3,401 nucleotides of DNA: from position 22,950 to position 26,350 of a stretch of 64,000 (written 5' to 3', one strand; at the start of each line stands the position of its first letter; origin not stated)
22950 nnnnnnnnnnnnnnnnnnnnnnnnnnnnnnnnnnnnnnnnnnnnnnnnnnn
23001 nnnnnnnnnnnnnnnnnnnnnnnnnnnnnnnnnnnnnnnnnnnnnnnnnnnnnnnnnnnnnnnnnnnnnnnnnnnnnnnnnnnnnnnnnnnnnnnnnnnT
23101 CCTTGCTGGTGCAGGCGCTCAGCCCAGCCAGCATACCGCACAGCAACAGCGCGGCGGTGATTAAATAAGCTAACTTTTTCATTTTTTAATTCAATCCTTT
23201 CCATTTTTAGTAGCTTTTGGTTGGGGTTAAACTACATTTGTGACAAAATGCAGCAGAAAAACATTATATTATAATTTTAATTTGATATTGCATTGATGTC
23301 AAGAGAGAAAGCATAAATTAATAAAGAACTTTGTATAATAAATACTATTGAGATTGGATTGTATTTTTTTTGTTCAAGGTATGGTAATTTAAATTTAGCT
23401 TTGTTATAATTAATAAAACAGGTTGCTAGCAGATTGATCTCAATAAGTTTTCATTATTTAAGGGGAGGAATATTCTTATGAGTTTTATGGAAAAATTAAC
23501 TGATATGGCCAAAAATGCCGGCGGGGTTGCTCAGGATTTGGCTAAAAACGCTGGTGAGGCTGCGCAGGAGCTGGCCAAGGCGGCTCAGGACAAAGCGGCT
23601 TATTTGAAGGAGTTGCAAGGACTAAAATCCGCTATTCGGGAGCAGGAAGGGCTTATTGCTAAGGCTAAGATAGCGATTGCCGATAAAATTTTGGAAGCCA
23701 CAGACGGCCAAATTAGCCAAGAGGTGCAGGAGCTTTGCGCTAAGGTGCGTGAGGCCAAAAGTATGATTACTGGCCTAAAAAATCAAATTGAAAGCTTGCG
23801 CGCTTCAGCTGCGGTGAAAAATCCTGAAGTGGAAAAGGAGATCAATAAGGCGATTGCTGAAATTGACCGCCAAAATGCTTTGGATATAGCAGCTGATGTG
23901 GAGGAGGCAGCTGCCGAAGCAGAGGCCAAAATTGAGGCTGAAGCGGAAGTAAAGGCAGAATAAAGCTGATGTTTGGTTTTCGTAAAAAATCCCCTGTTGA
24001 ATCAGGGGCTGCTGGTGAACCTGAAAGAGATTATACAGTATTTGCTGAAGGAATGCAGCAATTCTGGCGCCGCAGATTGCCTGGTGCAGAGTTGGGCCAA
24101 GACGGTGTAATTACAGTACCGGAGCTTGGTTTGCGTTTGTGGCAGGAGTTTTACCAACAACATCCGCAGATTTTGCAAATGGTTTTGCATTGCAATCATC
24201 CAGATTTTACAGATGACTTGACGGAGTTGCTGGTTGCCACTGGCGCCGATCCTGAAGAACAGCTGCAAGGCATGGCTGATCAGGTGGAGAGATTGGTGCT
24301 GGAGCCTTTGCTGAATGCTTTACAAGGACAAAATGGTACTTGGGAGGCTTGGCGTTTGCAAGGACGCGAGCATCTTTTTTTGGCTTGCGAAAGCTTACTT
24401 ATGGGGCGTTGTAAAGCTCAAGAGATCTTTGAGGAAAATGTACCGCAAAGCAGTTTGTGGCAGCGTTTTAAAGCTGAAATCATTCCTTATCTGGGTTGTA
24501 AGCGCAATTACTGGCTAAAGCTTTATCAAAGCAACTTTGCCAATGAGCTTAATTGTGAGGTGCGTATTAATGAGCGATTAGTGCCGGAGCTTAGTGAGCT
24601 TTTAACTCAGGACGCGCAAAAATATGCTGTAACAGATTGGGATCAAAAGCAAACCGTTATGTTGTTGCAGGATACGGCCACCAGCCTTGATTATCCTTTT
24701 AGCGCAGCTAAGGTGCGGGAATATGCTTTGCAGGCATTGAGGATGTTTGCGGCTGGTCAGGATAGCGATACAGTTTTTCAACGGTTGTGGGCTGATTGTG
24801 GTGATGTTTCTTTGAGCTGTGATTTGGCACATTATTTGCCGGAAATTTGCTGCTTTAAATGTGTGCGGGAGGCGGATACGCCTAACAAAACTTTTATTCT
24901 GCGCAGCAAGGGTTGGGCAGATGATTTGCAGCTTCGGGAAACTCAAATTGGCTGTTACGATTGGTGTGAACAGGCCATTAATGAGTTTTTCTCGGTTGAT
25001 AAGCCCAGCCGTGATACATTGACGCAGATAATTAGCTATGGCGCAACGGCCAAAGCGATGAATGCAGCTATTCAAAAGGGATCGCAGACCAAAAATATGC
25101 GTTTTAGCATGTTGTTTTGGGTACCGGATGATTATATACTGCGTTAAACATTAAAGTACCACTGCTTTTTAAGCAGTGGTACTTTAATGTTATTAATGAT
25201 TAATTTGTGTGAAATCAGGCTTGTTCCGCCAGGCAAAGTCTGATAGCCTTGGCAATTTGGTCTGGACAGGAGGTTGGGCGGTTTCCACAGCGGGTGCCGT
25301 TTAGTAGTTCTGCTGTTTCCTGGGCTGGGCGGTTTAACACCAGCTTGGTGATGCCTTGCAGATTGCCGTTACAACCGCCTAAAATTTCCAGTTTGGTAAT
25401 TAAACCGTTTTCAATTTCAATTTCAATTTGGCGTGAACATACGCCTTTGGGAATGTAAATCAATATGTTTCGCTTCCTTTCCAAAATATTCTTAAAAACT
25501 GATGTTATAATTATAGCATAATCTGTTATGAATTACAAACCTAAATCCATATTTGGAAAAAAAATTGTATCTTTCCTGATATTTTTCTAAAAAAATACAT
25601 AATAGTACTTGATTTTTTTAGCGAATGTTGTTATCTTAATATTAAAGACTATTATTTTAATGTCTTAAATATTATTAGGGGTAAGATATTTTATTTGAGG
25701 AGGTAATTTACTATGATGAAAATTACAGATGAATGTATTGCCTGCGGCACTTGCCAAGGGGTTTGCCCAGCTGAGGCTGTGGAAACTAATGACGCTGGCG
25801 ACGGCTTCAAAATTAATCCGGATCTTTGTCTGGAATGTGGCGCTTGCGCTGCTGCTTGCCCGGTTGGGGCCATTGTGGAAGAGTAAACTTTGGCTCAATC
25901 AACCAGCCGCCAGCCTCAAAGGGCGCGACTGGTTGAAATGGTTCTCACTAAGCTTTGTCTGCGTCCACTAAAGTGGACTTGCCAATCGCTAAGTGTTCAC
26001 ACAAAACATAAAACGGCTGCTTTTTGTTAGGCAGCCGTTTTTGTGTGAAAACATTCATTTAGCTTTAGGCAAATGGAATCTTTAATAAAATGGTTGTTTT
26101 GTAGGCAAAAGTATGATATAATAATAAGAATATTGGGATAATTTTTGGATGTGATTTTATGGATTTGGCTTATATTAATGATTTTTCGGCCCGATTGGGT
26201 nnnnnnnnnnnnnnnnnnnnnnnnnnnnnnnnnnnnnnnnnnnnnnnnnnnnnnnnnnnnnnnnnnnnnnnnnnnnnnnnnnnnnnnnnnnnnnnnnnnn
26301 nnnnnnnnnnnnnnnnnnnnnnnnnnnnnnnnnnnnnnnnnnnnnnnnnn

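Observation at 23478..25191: Two-gene operon of unknown function ending in a perfect 21-bp palindromic terminator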

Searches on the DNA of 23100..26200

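Call 62: search_rna_families(source=window, start=23100, end=26200, threshold=evalue, max_evalue=1)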
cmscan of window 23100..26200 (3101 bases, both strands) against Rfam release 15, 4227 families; matches with E-value up to 1: 3.
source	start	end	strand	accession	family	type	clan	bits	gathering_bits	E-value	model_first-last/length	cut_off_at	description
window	25122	25192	-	RF02351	psRNA14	Gene; sRNA;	-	36.5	60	0.0008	1-84/84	no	Proteobacteria sRNA psRNA14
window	25145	25192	+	RF03701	mir-4041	Gene; miRNA;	-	28.6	74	0.017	1-54/54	no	mir-4041 microRNA precursor family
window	25145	25192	-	RF03701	mir-4041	Gene; miRNA;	-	28.2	74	0.02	1-54/54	no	mir-4041 microRNA precursor family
